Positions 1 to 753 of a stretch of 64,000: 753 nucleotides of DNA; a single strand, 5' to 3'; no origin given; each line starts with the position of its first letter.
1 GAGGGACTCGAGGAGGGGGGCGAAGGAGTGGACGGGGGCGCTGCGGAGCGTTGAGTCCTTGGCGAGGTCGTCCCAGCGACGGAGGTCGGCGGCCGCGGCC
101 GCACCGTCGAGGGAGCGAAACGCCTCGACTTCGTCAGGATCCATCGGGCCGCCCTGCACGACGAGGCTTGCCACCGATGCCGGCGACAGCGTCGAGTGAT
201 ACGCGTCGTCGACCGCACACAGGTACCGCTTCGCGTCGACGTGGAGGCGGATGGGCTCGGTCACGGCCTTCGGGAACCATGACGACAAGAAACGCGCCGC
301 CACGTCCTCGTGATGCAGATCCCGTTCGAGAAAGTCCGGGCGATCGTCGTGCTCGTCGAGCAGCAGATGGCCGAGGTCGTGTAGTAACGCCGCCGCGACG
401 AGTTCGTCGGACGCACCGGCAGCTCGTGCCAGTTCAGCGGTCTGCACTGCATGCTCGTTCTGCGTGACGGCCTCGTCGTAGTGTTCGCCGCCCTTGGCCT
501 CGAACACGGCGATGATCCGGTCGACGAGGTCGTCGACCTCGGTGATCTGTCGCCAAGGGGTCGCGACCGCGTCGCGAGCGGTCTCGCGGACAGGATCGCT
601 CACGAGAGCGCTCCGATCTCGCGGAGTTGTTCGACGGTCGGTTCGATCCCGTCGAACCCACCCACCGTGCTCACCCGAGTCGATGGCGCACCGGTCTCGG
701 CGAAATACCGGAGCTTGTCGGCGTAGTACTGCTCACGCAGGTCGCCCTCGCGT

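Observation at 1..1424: Oxidative PhnY*/PhnZ pair hard-wired onto the end of a C-P lyase operon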

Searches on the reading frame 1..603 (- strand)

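Call 7: search_protein_families(library=pfam, proteins=[window:1-603:-])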
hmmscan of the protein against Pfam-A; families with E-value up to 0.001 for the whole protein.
window:1-603:- (201 aa): 3 families
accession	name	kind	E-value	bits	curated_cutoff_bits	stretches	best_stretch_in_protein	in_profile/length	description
PF01966.28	HD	-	2.3e-06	28.3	22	1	50-121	3-85/116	HD domain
PF05153.21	MIOX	-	0.0002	21.5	25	1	43-82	54-94/249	Myo-inositol oxygenase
PF08668.18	HDOD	-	0.00039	20.4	22.9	0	49-83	100-136/196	HDOD domain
